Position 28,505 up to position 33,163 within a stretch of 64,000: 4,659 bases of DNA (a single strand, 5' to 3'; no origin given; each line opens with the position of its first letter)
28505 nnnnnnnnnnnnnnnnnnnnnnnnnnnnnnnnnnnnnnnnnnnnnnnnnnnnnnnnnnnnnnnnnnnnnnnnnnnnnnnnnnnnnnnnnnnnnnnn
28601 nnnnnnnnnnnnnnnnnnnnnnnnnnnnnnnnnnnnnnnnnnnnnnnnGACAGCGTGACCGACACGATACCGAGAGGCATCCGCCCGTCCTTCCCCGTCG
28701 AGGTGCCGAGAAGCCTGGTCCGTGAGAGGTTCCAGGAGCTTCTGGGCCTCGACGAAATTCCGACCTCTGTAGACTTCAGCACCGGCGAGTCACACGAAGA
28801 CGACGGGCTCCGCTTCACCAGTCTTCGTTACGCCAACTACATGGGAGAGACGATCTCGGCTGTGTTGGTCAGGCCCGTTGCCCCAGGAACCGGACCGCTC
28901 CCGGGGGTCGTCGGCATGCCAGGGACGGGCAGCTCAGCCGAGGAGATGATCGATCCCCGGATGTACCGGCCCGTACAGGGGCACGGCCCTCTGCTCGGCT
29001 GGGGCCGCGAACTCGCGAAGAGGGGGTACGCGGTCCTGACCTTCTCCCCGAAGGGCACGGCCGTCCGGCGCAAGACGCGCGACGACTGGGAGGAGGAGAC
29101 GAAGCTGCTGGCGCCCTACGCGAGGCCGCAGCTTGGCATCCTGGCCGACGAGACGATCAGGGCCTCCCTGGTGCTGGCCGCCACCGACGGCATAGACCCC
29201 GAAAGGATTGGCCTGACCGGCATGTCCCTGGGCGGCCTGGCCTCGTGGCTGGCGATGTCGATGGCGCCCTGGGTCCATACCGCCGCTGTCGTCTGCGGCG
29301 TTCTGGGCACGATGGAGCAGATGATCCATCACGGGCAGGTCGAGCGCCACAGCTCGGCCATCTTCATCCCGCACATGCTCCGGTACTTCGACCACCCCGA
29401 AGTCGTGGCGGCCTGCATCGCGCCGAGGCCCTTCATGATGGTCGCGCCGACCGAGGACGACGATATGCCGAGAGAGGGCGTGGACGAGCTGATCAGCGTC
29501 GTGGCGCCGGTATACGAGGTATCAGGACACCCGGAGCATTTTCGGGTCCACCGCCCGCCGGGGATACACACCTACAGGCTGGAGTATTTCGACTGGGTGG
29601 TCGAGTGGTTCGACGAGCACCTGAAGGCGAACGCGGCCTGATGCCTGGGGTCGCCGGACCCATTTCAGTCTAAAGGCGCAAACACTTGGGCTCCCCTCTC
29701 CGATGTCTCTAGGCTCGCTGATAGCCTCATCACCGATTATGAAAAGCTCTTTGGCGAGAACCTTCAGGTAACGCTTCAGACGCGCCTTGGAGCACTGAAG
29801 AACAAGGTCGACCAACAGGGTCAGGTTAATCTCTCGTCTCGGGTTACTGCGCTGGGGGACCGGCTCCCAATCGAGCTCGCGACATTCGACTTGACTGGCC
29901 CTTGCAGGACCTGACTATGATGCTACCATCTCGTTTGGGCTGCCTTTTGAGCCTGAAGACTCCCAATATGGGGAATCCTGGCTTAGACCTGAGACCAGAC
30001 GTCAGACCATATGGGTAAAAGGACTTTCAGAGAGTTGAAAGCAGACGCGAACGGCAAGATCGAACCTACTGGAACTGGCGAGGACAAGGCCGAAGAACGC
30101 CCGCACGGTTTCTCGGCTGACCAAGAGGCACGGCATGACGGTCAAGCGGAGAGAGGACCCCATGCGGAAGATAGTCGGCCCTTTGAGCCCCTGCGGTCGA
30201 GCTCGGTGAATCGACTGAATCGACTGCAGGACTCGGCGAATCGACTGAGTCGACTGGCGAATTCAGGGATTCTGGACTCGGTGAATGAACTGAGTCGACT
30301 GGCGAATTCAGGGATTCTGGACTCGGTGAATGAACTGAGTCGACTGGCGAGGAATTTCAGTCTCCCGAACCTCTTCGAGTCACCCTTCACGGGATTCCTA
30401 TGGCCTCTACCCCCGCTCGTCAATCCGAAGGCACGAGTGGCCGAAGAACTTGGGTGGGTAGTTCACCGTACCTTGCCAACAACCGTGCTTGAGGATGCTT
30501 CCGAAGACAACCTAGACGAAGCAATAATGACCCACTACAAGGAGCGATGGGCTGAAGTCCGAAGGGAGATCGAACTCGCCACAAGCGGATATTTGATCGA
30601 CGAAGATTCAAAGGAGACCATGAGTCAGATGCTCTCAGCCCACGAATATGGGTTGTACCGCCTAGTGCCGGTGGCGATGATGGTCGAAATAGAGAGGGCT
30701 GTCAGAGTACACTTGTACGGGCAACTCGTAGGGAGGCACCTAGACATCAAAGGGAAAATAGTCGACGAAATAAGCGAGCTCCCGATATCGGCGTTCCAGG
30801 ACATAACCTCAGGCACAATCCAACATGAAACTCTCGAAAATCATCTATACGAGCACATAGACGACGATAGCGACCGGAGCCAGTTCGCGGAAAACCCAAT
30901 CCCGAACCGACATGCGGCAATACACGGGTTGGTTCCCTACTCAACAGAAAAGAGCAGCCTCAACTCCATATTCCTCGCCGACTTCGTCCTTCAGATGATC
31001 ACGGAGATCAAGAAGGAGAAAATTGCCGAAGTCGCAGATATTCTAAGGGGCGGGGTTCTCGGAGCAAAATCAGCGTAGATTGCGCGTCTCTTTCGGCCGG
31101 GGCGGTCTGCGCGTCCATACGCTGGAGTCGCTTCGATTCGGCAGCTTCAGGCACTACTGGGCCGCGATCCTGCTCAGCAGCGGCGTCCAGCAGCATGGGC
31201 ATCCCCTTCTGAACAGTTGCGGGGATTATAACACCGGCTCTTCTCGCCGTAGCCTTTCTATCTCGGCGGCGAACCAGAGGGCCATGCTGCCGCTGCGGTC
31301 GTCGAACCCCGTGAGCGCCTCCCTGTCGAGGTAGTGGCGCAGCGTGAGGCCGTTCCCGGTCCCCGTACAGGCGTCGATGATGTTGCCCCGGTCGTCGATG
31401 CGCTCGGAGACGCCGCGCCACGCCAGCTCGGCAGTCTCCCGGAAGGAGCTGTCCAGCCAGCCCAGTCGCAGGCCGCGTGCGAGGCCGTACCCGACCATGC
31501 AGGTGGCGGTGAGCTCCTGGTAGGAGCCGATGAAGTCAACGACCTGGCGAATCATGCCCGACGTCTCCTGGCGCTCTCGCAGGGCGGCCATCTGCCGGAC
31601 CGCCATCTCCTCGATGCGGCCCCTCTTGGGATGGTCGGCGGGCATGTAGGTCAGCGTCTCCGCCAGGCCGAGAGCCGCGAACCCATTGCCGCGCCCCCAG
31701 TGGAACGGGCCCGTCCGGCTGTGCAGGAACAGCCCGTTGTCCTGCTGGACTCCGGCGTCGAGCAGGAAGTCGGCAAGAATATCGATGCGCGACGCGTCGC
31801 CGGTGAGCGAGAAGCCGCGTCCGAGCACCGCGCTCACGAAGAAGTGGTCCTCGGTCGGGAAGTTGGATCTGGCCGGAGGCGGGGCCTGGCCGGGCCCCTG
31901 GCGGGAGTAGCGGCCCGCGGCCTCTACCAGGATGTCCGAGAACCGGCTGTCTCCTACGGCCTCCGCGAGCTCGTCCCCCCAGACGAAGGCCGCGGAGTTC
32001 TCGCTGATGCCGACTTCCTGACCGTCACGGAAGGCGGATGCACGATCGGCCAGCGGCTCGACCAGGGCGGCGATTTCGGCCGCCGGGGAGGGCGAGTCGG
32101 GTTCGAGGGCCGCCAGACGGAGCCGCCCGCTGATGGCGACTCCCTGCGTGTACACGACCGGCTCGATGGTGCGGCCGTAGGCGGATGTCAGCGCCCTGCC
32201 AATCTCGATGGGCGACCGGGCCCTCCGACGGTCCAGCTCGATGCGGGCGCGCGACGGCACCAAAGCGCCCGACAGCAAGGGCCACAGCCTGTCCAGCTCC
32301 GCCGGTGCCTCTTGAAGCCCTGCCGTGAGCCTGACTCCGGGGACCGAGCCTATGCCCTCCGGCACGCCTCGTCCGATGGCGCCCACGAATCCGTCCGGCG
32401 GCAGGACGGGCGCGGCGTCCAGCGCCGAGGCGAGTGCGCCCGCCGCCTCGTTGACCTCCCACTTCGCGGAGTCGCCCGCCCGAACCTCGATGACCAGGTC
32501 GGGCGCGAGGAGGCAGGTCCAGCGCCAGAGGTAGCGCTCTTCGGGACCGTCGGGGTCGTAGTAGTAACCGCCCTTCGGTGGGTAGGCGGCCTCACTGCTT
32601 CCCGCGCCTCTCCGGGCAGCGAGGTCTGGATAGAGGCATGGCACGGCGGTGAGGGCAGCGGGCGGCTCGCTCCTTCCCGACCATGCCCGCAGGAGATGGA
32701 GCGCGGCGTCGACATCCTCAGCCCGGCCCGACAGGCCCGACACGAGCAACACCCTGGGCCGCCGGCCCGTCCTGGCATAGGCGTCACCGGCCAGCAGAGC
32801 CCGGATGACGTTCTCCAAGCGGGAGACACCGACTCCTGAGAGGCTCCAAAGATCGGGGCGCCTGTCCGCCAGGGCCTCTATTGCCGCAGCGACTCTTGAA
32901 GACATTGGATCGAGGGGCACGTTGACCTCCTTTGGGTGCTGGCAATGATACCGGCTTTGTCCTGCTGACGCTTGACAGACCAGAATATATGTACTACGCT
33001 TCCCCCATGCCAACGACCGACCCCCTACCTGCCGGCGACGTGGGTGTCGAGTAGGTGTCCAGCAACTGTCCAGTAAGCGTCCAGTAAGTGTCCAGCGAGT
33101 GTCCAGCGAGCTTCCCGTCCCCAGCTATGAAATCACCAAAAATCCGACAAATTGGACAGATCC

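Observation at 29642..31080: Lower-GC islet encoding a repeat-bearing protein with a candidate HEPN nuclease motif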

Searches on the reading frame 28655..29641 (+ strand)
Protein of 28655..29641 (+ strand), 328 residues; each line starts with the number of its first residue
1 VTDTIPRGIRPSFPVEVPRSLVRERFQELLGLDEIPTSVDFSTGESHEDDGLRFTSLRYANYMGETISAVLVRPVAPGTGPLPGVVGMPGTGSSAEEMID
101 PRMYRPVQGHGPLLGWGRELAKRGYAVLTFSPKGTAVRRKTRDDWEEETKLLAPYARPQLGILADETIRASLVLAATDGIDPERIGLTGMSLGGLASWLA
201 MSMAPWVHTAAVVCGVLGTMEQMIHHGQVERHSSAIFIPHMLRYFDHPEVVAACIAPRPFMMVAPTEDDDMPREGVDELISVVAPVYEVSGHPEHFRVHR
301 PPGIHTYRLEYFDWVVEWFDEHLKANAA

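Call 48: search_protein_families(library=pfam, proteins=[window:28655-29641:+], max_evalue=0.1)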
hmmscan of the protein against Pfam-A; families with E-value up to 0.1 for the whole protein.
window:28655-29641:+ (328 aa): 5 families
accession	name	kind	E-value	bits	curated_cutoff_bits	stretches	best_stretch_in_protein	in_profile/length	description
PF12715.13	Abhydrolase_7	-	1.1e-07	31.8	21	1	237-300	286-339/388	Abhydrolase family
PF00326.27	Peptidase_S9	-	9.8e-05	22.4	22.6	1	122-271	12-158/213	Prolyl oligopeptidase family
PF01738.24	DLH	-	0.0043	17.1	21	1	118-218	35-130/217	Dienelactone hydrolase family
PF05448.18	AXE1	-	0.036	13.3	21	0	167-207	160-200/321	Acetyl xylan esterase (AXE1)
PF02129.25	Peptidase_S15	-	0.043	13.9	23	0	182-232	94-146/262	X-Pro dipeptidyl-peptidase (S15 family)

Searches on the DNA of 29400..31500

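Call 84: search_rna_families(source=window, start=29400, end=31500, threshold=evalue, max_evalue=1)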
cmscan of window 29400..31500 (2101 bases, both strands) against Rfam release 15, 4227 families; matches with E-value up to 1: 0.
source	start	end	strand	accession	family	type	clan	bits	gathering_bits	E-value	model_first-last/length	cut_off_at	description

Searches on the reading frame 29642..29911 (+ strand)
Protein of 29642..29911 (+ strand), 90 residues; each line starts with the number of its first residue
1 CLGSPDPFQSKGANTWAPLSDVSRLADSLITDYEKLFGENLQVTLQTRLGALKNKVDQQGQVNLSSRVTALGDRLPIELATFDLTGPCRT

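Call 48: search_protein_families(library=pfam, proteins=[window:29642-29911:+], max_evalue=0.1)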
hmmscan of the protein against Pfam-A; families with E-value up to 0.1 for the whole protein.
seq(90 aa): 0 families

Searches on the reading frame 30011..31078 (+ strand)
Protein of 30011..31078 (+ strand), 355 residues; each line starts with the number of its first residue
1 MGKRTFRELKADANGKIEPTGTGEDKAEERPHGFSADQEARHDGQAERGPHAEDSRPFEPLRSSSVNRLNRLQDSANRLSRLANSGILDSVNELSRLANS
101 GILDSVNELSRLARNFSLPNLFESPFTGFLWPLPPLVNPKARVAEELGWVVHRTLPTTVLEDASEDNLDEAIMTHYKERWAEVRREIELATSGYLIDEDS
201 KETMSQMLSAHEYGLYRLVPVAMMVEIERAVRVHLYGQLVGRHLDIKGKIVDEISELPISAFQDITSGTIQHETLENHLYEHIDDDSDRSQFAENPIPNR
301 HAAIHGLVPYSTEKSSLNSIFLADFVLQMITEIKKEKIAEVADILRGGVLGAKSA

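Call 3: search_protein_families(library=pfam, proteins=[window:30011-31075:+], max_evalue=10)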
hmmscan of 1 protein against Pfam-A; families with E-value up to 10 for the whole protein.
window:30011-31075:+ (355 aa): 0 families

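Call 4: search_protein_families(library=padloc, proteins=[window:30011-31075:+], max_evalue=10)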
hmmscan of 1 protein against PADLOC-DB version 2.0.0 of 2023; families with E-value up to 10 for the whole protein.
window:30011-31075:+ (355 aa): 0 families

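Call 5: search_protein_families(library=ncbifam, proteins=[window:30011-31075:+], max_evalue=10)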
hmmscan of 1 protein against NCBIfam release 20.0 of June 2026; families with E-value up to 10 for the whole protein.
window:30011-31075:+ (355 aa): 0 families

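Call 6: search_solved_structures(query=window:30011-31075:+, max_evalue=10)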
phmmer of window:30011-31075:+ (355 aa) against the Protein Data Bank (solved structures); distinct sequences matched with E-value up to 10: 0.

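Call 8: find_homologous_proteins(query=window:30011-31075:+, max_evalue=0.01)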
Query window:30011-31075:+ (355 aa): 94 proteins with E <= 0.01 among 3401 candidates.
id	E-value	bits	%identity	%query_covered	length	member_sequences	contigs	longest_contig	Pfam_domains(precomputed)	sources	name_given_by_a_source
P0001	1.1e-212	724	95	100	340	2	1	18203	-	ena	-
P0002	8.1e-205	698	80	100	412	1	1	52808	-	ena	-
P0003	1.7e-203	693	81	100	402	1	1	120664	-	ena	-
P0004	1.0e-201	688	79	100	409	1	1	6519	-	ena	-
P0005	2.7e-201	686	84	100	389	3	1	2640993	-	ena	-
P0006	3.2e-192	656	83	98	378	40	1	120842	-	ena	-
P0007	1.1e-168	579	84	79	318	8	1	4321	-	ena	-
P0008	1.5e-149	516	83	79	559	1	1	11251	-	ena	-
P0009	3.6e-149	515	81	83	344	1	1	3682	-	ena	-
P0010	4.3e-148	511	77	81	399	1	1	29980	-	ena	-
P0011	5.6e-146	504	81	82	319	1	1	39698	-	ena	-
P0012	2.1e-142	493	79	82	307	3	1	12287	-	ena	-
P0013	1.4e-136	473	79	78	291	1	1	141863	-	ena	-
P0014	1.9e-116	407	75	66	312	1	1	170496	-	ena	-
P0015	2.5e-115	404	74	65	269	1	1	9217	-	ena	-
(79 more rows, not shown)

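Call 19: find_encoding_contigs(protein=window:30011-31078:+, flank=8000, max_places=4)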
Protein window:30011-31078:+ (355 aa): no gene with exactly this product is on record in the collection.
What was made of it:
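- Tried and rejected: Exact look-up of the window protein: not on record (call 19).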

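Call 35: find_encoding_contigs(protein=P0001, flank=8000, max_places=3)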
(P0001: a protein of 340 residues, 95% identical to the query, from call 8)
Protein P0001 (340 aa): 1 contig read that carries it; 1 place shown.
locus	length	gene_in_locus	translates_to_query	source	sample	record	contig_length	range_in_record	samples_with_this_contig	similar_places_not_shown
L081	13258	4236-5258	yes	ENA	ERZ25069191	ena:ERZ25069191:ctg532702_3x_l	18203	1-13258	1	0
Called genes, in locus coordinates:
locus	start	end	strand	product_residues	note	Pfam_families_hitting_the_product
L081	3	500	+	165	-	?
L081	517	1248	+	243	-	PF02589:LUD_dom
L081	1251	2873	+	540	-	PF16586:DUF5060, PF13204:Apiosidase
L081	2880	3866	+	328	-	PF12715:Abhydrolase_7 (weak)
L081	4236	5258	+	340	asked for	-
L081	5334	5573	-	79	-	-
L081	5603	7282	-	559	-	PF07470:Glyco_hydro_88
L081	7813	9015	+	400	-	-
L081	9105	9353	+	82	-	-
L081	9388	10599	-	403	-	PF01244:Peptidase_M19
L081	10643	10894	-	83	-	-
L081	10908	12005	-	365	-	PF01408:GFO_IDH_MocA, PF22725:GFO_IDH_MocA_C3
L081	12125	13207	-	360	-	PF01408:GFO_IDH_MocA, PF22725:GFO_IDH_MocA_C3, PF02894:GFO_IDH_MocA_C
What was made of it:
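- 30199..30363 (+): 45-bp (15-aa) tandem repeats, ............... type, polymorphic in copy number between strains. L081/P0001, in the same genomic context, has one unit fewer (340 vs 355 aa) (calls 8, 35).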

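Call 36: find_encoding_contigs(protein=P0003, flank=8000, max_places=3)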
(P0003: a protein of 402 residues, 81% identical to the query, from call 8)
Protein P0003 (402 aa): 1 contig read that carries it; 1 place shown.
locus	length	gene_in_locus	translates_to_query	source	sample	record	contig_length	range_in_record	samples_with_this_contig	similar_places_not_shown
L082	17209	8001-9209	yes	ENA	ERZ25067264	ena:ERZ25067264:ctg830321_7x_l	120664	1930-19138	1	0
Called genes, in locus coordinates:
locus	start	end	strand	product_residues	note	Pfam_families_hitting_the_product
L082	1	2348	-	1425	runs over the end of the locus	?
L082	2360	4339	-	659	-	PF00041:fn3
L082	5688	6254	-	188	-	-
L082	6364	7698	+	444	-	PF13701:DDE_Tnp_1_4, PF01609:DDE_Tnp_1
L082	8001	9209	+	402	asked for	-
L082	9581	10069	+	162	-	PF03745:DUF309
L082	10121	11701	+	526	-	PF00881:Nitroreductase (weak)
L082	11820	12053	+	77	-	-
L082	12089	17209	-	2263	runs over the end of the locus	PF00041:fn3 (faint), PF03160:Calx-beta, PF16409:DUF5017 (faint), PF03160:Calx-beta, PF16893:fn3_2 (faint)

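Call 37: find_encoding_contigs(protein=P0006, flank=8000, max_places=3)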
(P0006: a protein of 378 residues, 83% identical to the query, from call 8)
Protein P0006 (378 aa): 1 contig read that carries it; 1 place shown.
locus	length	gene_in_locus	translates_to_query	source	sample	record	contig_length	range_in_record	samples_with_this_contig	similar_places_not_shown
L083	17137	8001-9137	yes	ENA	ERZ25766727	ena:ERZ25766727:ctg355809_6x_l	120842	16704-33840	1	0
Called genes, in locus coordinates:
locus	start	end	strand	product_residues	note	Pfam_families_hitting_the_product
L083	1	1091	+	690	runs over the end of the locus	PF01569:PAP2 (weak)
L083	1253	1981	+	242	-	PF01569:PAP2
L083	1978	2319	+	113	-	PF00005:ABC_tran, PF13304:AAA_21 (faint)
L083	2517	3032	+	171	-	-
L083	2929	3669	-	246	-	PF00872:Transposase_mut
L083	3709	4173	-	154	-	PF00872:Transposase_mut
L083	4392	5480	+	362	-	-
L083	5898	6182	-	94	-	PF03992:ABM (weak)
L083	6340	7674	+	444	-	PF13701:DDE_Tnp_1_4, PF01609:DDE_Tnp_1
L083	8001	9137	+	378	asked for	-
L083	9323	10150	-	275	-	PF13276:HTH_21, PF00665:rve, PF13683:rve_3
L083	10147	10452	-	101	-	PF01527:HTH_Tnp_1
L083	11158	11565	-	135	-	PF00248:Aldo_ket_red (weak)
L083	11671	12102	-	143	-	PF00248:Aldo_ket_red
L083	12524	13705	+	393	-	PF01321:Creatinase_N, PF00557:Peptidase_M24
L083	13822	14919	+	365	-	PF08450:SGL (faint), PF10282:Lactonase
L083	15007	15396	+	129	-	PF00903:Glyoxalase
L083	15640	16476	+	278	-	PF05721:PhyH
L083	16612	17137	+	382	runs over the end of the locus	PF13527:Acetyltransf_9, PF13508:Acetyltransf_7 (faint)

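Call 48: search_protein_families(library=pfam, proteins=[L082:6364-7698:+], max_evalue=0.1)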
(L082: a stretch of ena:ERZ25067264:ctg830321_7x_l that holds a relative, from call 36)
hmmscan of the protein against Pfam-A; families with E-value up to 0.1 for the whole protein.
L082:6364-7698:+ (444 aa): 2 families
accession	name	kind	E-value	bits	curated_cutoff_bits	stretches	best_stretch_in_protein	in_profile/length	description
PF13701.12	DDE_Tnp_1_4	-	1.7e-127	425.7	34.7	1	12-440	4-434/435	Transposase DDE domain group 1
PF01609.27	DDE_Tnp_1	-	6.6e-23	81.9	23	1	150-376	3-200/200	Transposase DDE domain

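Call 75: predict_structure(alignment_id=A1)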
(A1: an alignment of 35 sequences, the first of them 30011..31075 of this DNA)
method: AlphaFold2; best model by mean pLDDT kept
length: 355 residues; sequences in the alignment: 35
mean_pLDDT: 74.9   pTM: 0.63
mean pLDDT of the five models: 74.9, 73.9, 73.6, 73.4, 73.0
residues with pLDDT >= 90: 201; 70-90: 19; 50-70: 9; < 50: 126
segments of 3 or more residues with pLDDT < 50: 1-12, 15-72, 81-134
pLDDT, mean of each block of 10 residues (from residue 1): 42 48 35 39 40 39 44 50 44 41 44 37 39 68 97 97 97 98 98 98 99 98 97 91 89 93 93 95 96 97 96 98 98 96 90 77
secondary structure, 60 per line:
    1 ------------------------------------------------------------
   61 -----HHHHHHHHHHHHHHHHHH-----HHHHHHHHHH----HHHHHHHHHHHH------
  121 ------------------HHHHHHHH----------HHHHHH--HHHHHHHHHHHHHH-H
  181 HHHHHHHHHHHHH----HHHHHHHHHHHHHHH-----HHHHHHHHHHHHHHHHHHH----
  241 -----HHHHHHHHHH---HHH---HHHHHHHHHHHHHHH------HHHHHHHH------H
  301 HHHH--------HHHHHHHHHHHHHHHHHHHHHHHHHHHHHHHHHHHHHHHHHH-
elements in order: H66-83 H89-98 H103-114 H139-146 H157-162 H165-178 H180-193 H198-212 H218-236 H246-255 H265-279 H286-293 H300-304 H313-354

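Call 76: search_protein_families(library=ncbifam, proteins=[L082:6364-7698:+], max_evalue=0.001)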
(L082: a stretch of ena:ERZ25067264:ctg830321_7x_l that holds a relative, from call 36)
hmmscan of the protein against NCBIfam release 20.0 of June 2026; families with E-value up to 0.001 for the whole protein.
L082:6364-7698:+ (444 aa): 1 family
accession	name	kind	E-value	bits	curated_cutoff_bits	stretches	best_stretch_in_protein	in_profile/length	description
NF033539.1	transpos_IS1380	equivalog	1.3e-111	373.2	180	1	19-421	2-417/419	IS1380 family transposase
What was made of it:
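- IS1380-family transposase: NF033539 at 373 bits (cutoff 180), and DDE_Tnp_1_4 at E 1.7e-127 (calls 48, 76).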

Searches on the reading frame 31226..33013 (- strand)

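Call 48: search_protein_families(library=pfam, proteins=[window:31226-33013:-], max_evalue=0.1)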
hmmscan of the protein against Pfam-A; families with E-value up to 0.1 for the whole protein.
window:31226-33013:- (595 aa): 1 family
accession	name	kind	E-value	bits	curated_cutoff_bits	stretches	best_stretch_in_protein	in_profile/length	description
PF07470.19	Glyco_hydro_88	-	1.9e-26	93.4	26.6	1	436-588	196-351/352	Glycosyl Hydrolase Family 88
